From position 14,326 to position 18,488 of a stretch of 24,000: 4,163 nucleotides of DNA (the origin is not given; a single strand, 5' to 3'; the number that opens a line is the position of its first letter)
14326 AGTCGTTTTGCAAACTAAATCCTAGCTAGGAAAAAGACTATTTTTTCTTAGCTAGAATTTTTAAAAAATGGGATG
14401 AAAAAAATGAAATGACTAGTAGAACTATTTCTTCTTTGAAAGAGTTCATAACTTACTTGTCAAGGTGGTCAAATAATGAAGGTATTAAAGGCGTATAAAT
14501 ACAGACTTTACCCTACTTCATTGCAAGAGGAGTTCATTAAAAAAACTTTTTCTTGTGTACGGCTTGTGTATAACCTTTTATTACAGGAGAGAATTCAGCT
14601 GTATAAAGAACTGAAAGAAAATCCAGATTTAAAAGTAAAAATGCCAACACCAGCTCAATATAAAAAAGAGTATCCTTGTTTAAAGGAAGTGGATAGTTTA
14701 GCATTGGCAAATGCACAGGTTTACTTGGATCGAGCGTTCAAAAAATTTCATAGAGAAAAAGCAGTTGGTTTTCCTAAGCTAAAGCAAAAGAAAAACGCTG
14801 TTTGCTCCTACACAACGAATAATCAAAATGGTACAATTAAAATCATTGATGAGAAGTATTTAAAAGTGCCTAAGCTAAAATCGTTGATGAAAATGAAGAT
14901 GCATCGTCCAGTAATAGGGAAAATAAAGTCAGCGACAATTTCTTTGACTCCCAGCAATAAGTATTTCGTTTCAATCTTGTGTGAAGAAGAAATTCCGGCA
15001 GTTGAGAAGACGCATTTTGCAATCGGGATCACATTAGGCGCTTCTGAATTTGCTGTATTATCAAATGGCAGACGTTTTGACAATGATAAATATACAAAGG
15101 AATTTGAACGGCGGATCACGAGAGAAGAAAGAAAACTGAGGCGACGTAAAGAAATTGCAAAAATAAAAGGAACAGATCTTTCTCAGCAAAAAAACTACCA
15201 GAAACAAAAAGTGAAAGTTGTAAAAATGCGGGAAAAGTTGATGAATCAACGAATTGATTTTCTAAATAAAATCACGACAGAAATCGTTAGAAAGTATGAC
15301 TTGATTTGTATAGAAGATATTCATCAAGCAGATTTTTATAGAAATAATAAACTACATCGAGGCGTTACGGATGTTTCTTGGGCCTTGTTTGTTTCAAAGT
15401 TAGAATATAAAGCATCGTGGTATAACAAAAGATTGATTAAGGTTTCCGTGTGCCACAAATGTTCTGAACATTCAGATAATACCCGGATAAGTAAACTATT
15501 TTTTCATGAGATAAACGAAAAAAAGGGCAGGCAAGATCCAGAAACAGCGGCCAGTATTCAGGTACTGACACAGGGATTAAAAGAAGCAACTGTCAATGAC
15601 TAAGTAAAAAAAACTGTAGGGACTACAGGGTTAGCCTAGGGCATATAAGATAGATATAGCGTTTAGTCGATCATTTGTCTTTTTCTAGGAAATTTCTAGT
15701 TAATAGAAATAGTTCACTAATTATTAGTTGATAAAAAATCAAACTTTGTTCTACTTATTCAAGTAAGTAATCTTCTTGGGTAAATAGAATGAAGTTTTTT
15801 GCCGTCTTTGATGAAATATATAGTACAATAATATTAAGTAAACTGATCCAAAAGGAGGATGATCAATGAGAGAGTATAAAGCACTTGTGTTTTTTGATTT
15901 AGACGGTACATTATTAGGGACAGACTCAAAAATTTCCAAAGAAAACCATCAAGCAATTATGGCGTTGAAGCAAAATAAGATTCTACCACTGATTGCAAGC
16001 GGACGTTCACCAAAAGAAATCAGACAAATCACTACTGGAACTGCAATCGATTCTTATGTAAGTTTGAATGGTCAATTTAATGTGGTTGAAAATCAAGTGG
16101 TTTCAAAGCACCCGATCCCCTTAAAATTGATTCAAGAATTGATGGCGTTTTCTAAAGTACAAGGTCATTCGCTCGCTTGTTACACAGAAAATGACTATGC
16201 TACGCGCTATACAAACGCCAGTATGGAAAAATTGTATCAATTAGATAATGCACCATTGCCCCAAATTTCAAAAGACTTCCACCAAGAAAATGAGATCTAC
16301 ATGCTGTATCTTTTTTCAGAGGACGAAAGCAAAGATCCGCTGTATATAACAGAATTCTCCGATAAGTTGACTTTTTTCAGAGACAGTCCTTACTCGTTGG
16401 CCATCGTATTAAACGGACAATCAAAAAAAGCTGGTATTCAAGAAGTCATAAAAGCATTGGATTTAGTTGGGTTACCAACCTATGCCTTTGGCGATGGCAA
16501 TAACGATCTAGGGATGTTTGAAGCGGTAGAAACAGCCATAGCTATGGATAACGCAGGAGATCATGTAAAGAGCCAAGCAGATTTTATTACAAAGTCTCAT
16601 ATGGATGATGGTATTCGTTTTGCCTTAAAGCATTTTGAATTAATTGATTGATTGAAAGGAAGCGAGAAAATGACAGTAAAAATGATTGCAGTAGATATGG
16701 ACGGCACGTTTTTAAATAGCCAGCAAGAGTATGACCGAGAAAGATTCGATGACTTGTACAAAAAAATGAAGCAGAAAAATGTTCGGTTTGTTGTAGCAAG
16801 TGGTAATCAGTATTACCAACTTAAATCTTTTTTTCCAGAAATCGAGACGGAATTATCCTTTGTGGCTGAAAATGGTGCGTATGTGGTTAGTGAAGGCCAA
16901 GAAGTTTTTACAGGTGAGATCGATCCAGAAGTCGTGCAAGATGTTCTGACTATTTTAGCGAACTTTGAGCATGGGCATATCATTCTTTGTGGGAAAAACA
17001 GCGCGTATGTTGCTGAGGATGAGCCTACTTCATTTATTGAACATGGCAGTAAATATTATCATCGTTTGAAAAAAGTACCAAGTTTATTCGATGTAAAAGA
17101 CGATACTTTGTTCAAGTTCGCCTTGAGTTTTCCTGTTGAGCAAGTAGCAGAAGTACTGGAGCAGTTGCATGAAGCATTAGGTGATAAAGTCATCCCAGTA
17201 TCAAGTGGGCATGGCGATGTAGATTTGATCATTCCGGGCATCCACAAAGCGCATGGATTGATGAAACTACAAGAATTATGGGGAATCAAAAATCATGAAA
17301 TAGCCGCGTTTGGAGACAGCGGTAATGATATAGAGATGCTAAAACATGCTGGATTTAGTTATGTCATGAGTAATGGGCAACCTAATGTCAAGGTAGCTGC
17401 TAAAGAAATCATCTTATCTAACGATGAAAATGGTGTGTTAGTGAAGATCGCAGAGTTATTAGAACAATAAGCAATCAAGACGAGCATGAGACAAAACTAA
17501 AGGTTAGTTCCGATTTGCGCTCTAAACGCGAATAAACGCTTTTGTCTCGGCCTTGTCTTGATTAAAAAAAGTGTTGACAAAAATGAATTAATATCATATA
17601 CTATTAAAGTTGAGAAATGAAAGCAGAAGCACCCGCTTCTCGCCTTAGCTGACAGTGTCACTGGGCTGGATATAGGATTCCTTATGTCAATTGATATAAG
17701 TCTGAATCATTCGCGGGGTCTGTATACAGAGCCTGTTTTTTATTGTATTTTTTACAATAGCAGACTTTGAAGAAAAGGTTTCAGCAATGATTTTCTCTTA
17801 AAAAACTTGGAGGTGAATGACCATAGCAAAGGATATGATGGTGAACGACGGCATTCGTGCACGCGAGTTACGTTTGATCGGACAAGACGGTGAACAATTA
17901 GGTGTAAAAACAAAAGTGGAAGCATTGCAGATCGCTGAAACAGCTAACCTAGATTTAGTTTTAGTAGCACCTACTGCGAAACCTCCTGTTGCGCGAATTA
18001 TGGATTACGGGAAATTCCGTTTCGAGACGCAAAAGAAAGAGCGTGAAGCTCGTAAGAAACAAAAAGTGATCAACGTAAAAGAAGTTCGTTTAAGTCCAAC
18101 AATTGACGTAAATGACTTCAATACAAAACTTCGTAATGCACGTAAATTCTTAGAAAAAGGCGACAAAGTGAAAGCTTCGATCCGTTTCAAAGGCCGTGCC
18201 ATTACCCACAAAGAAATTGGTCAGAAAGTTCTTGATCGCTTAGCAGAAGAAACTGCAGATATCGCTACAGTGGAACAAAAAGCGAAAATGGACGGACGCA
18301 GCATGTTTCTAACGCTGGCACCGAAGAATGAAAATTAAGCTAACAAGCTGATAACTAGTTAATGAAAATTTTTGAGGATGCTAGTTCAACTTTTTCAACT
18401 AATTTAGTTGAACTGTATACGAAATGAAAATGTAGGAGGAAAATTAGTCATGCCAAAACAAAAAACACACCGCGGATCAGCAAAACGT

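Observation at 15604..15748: Candidate guide: an 11-nt segment after a chain of hairpins is the exact complement of the oppA -35 region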

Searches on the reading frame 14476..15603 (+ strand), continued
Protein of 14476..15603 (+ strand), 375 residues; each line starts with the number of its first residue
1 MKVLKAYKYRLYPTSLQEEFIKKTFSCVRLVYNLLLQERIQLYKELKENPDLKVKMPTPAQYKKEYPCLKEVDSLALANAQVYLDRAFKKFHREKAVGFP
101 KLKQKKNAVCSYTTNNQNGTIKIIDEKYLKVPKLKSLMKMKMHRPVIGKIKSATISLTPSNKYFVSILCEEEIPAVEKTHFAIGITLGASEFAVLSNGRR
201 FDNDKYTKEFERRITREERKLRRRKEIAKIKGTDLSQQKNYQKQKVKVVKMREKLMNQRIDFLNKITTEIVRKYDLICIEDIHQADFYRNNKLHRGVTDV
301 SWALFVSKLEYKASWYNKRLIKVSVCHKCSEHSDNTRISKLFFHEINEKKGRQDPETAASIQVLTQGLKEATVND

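Call 31: find_encoding_contigs(protein=P0022, flank=10000, max_places=1)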
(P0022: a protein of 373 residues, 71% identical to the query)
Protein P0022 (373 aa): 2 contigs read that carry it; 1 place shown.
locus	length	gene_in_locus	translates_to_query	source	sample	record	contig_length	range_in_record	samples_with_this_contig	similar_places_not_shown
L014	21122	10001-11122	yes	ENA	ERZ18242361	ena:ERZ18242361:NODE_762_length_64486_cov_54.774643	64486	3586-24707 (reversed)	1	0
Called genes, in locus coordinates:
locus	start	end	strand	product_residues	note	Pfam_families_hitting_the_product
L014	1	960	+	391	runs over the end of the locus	PF01139:RtcB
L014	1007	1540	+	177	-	PF00583:Acetyltransf_1, PF13508:Acetyltransf_7, PF13673:Acetyltransf_10, PF08445:FR47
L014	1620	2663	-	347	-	PF01070:FMN_dh, PF00478:IMPDH (weak)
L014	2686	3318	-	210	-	-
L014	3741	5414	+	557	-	PF00496:SBP_bac_5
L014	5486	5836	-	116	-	PF13038:DUF3899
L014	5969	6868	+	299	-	PF19300:BPD_transp_1_N, PF00528:BPD_transp_1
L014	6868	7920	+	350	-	PF12911:OppC_N, PF00528:BPD_transp_1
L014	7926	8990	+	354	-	PF00005:ABC_tran, PF02463:SMC_N (weak), PF13304:AAA_21 (weak), PF08352:oligo_HPY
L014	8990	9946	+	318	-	PF00005:ABC_tran, PF02463:SMC_N (weak)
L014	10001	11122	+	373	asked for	PF12323:HTH_OrfB_IS605, PF01385:OrfB_IS605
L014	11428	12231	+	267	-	PF00702:Hydrolase (faint), PF08282:Hydrolase_3, PF05116:S6PP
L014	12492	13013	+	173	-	PF05198:IF3_N, PF00707:IF3_C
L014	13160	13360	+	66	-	PF01632:Ribosomal_L35p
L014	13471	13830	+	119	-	PF00453:Ribosomal_L20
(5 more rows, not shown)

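Call 32: find_encoding_contigs(protein=P0027, flank=10000, max_places=1)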
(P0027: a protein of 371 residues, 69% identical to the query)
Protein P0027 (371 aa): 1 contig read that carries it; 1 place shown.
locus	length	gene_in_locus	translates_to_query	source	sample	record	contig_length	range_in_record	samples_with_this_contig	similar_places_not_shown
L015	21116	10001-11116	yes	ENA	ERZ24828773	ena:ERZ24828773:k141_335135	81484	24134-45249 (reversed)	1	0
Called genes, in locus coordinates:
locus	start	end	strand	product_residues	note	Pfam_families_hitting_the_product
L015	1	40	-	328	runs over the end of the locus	PF00288:GHMP_kinases_N, PF08544:GHMP_kinases_C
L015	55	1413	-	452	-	PF01970:TctA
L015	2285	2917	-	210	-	-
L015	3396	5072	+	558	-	PF00496:SBP_bac_5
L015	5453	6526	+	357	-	PF19300:BPD_transp_1_N, PF00528:BPD_transp_1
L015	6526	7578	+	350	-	PF12911:OppC_N, PF00528:BPD_transp_1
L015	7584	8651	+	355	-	PF00005:ABC_tran, PF02463:SMC_N (weak), PF13304:AAA_21 (weak), PF08352:oligo_HPY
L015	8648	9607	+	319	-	PF00005:ABC_tran, PF02463:SMC_N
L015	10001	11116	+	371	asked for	PF12323:HTH_OrfB_IS605, PF01385:OrfB_IS605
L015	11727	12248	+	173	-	PF05198:IF3_N, PF00707:IF3_C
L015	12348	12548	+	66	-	PF01632:Ribosomal_L35p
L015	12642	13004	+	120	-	PF00453:Ribosomal_L20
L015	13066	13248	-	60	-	PF00589:Phage_integrase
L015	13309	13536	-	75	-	-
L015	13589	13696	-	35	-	-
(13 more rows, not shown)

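Call 33: find_encoding_contigs(protein=P0030, flank=10000, max_places=1)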
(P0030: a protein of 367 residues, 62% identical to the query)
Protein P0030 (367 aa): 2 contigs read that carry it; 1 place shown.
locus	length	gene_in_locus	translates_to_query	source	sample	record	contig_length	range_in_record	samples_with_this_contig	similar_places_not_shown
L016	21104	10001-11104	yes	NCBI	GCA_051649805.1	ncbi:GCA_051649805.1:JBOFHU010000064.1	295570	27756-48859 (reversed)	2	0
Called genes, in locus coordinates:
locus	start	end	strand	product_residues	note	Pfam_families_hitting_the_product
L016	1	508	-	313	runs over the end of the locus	PF00288:GHMP_kinases_N, PF08544:GHMP_kinases_C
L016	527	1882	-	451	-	PF01970:TctA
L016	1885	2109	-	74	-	-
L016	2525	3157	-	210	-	PF23894:LD_SV2 (faint), PF13576:Pentapeptide_3 (weak), PF13599:Pentapeptide_4, PF00805:Pentapeptide (weak)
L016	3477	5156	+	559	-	PF00496:SBP_bac_5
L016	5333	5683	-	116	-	PF13038:DUF3899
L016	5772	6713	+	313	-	PF19300:BPD_transp_1_N, PF00528:BPD_transp_1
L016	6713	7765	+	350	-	PF12911:OppC_N, PF00528:BPD_transp_1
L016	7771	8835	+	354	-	PF02463:SMC_N (weak), PF00005:ABC_tran, PF13304:AAA_21 (weak), PF08352:oligo_HPY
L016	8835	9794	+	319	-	PF00005:ABC_tran, PF02463:SMC_N (weak)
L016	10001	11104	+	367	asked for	PF12323:HTH_OrfB_IS605, PF01385:OrfB_IS605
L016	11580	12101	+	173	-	PF05198:IF3_N, PF00707:IF3_C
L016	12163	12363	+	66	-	PF01632:Ribosomal_L35p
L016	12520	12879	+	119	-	PF00453:Ribosomal_L20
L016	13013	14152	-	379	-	PF05569:Peptidase_M56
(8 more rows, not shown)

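Call 34: find_encoding_contigs(protein=P0032, flank=10000, max_places=1)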
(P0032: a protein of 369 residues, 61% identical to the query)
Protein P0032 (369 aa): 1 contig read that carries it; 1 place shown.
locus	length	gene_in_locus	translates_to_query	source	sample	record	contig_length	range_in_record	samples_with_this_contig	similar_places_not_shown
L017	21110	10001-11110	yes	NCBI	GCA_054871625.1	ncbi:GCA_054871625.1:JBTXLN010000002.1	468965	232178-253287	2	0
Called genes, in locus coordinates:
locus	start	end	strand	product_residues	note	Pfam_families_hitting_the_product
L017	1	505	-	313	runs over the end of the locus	PF00288:GHMP_kinases_N, PF08544:GHMP_kinases_C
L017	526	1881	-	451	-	PF01970:TctA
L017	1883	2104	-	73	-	-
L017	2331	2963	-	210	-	PF23894:LD_SV2 (faint), PF00805:Pentapeptide (weak), PF13576:Pentapeptide_3 (weak), PF13599:Pentapeptide_4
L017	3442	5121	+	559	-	PF00496:SBP_bac_5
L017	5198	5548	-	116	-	PF13038:DUF3899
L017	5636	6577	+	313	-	PF19300:BPD_transp_1_N, PF00528:BPD_transp_1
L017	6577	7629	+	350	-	PF12911:OppC_N, PF00528:BPD_transp_1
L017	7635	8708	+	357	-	PF02463:SMC_N, PF00005:ABC_tran, PF13304:AAA_21 (weak), PF08352:oligo_HPY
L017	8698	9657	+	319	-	PF00005:ABC_tran, PF02463:SMC_N (weak)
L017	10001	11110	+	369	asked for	PF12323:HTH_OrfB_IS605, PF01385:OrfB_IS605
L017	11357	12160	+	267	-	PF08282:Hydrolase_3, PF12710:HAD (faint), PF05116:S6PP, PF00702:Hydrolase (weak)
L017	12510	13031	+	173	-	PF05198:IF3_N, PF00707:IF3_C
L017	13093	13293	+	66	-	PF01632:Ribosomal_L35p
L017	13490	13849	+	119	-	PF00453:Ribosomal_L20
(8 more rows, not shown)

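Call 36: find_encoding_contigs(protein=P0035, flank=1500, max_places=3)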
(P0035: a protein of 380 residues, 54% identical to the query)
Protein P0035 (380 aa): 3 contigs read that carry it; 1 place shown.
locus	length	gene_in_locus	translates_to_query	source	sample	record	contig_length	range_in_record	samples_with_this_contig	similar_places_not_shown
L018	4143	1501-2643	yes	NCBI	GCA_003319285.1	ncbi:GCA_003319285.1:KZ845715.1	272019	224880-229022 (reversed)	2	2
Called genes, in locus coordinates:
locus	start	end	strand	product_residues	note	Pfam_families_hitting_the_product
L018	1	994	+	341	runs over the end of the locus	PF01297:ZnuA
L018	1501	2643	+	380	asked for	PF12323:HTH_OrfB_IS605, PF01385:OrfB_IS605, PF07282:Cas12f1-like_TNB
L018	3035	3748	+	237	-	PF07722:Peptidase_C26, PF00117:GATase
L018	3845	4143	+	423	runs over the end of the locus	PF01053:Cys_Met_Meta_PP, PF00155:Aminotran_1_2 (weak), PF01041:DegT_DnrJ_EryC1, PF00266:Aminotran_5 (faint)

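Call 37: find_encoding_contigs(protein=P0061, flank=1500, max_places=2)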
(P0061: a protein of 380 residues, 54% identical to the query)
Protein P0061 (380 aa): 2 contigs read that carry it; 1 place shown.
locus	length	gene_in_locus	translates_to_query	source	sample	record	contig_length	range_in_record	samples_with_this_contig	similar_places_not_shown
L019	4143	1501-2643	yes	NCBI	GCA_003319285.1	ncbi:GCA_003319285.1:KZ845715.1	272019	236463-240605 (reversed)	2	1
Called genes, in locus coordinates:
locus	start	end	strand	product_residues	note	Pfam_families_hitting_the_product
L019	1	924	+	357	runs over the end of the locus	PF01053:Cys_Met_Meta_PP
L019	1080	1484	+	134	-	PF01797:Y1_Tnp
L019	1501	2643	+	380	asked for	PF12323:HTH_OrfB_IS605, PF01385:OrfB_IS605, PF07282:Cas12f1-like_TNB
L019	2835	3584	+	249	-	PF00881:Nitroreductase, PF28600:Nitroreductase_C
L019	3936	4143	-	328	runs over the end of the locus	PF00348:polyprenyl_synt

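Call 38: find_encoding_contigs(protein=P0038, flank=1500, max_places=2)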
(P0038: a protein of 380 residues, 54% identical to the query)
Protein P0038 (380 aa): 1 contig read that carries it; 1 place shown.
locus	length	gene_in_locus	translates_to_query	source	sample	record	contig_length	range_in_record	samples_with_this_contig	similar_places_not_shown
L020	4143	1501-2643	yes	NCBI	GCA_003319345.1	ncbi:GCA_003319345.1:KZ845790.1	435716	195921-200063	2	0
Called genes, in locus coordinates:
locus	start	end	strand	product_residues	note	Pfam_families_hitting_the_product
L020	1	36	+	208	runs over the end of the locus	PF01693:Cauli_VI, PF00075:RNase_H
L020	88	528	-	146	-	PF02566:OsmC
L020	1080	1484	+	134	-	PF01797:Y1_Tnp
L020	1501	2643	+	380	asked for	PF12323:HTH_OrfB_IS605, PF01385:OrfB_IS605, PF07282:Cas12f1-like_TNB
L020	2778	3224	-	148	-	PF13302:Acetyltransf_3, PF00583:Acetyltransf_1, PF13673:Acetyltransf_10 (weak), PF08445:FR47 (weak)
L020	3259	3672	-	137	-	PF01643:Acyl-ACP_TE (weak), PF13279:4HBT_2, PF03061:4HBT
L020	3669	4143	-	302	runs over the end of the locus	PF24585:YunG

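Call 60: search_protein_families(library=ncbifam, proteins=[window:14476-15603:+])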
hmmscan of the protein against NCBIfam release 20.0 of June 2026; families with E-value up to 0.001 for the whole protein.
window:14476-15603:+ (375 aa): 5 families
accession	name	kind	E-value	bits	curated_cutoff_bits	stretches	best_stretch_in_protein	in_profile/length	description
NF038281.1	IS200_TnpB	exception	1.5e-98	330.2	425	1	5-367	2-359/360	IS200/IS605 family element RNA-guided endonuclease TnpB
NF040570.1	guided_TnpB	subfamily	1.3e-61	209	100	1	7-324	1-341/389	RNA-guided endonuclease TnpB family protein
NF038280.1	IS607_TnpB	exception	1.5e-25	90.1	350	1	93-358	107-385/431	IS607 family element RNA-guided endonuclease TnpB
NF038192.1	V_cas_c2c8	exception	1.5e-20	73.7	350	1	80-291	158-386/457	type V CRISPR-associated protein C2c8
TIGR01766.2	TIGR01766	domain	4e-08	33.7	32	1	257-323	3-76/82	IS200/IS605 family accessory protein TnpB-related protein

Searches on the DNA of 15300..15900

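Call 8: search_rna_families(source=window, start=15300, end=15900, threshold=evalue, max_evalue=1, show_alignments=3)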
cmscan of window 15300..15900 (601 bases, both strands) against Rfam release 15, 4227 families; matches with E-value up to 1: 3.
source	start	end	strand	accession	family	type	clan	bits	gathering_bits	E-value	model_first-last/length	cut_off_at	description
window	15608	15729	+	RF02841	Ref70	Gene; sRNA;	-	135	115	4.9e-28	1-122/122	no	Enterococcus sRNA 70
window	15740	15798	+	RF04205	MIR2606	Gene; miRNA;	-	23.9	139.7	0.4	1-165/165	no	MIR2606 microRNA precursor family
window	15742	15796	+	RF03955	MIR2934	Gene; miRNA;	-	19.2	100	0.8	1-113/113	no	MIR2934 microRNA precursor family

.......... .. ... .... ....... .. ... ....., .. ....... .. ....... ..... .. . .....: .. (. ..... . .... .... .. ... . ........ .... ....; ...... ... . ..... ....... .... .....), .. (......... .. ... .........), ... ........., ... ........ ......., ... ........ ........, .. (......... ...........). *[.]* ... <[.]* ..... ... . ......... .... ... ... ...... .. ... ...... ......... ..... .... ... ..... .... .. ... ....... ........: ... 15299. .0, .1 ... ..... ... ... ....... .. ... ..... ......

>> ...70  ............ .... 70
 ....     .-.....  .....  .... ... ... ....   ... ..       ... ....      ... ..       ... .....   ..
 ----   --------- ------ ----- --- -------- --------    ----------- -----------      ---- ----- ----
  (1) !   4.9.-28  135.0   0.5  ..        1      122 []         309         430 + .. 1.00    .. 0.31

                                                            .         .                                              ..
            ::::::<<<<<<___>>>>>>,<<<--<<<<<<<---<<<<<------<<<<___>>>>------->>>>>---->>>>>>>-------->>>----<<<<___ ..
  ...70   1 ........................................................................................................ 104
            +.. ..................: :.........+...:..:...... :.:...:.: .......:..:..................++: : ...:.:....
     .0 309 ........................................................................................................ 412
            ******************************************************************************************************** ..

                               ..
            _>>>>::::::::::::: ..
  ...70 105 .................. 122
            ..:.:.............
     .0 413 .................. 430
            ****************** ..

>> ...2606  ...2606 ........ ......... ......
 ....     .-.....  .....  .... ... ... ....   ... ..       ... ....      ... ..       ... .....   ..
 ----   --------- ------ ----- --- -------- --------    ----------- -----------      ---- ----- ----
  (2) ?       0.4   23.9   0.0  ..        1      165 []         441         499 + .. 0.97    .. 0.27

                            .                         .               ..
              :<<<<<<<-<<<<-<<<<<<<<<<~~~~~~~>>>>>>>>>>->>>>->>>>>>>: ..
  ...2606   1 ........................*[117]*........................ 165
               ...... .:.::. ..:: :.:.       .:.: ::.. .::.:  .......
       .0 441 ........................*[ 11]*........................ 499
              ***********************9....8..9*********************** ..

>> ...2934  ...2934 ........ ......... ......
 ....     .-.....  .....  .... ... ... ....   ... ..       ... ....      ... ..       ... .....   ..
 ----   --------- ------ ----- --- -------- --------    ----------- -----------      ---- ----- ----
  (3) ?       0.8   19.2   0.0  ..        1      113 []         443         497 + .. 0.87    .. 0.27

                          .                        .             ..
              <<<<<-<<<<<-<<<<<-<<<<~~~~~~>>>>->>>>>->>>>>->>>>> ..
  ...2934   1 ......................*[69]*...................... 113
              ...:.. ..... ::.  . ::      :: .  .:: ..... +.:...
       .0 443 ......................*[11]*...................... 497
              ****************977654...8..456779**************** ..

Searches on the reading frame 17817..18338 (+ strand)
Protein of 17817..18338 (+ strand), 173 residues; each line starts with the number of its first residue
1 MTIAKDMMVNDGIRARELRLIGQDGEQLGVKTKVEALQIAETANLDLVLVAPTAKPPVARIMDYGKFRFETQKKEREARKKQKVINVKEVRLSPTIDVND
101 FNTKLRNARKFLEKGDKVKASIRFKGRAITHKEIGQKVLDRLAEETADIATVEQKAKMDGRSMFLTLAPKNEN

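Call 59: search_protein_families(library=pfam, proteins=[window:17817-18338:+])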
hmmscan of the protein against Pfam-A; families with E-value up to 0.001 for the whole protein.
window:17817-18338:+ (173 aa): 2 families
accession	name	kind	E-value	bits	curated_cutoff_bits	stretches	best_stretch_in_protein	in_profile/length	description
PF00707.27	IF3_C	-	6.5e-37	125.8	34.8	1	85-170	1-86/86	Translation initiation factor IF-3, C-terminal domain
PF05198.21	IF3_N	-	4.2e-31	107.4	26.9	1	9-78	1-70/70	Translation initiation factor IF-3, N-terminal domain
